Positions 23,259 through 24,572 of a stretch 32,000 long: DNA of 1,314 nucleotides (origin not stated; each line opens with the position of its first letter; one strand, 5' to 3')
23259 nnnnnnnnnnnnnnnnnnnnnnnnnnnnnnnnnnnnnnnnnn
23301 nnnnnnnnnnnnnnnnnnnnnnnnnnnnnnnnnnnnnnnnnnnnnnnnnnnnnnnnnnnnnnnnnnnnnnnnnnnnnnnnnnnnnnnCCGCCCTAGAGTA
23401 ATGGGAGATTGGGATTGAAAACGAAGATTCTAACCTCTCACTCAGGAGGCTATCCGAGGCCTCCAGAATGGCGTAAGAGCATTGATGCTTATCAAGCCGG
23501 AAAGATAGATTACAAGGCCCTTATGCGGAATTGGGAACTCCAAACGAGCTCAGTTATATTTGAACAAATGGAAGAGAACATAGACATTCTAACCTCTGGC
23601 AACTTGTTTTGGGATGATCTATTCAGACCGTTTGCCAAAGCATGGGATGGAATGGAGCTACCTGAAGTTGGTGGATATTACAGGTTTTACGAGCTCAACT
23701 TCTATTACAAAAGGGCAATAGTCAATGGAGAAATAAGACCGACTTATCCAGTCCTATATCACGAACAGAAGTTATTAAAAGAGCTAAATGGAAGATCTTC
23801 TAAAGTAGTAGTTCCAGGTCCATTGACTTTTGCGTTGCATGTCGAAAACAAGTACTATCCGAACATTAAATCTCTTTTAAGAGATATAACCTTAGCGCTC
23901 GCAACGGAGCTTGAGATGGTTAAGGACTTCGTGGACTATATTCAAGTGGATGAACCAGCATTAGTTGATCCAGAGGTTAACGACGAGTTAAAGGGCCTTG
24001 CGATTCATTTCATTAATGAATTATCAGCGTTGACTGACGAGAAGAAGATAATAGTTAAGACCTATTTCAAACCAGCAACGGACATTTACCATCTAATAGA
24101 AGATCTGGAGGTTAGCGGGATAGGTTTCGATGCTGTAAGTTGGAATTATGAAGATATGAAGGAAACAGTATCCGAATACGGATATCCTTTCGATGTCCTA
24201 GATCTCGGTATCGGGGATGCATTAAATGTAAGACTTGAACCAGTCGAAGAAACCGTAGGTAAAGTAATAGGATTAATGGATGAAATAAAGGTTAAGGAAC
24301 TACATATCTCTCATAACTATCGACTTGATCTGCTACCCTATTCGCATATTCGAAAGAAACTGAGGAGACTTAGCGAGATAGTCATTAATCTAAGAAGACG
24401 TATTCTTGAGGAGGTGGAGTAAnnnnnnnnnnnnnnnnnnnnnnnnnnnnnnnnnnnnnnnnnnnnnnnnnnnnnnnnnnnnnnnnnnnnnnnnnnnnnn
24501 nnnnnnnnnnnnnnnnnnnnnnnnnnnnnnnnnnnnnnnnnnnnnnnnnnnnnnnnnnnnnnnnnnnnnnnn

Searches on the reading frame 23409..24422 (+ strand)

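Call 81: search_protein_families(library=pfam, proteins=[window:23409-24422:+], max_evalue=0.0001)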
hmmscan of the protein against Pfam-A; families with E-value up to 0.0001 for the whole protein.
window:23409-24422:+ (337 aa): 2 families
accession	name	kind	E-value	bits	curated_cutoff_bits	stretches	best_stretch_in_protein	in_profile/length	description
PF08267.18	Meth_synt_1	-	3.2e-17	63.5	27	1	117-276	137-295/313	Cobalamin-independent synthase, N-terminal domain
PF01717.24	Meth_synt_2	-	7.7e-10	39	21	1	9-193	3-186/324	Cobalamin-independent synthase, Catalytic domain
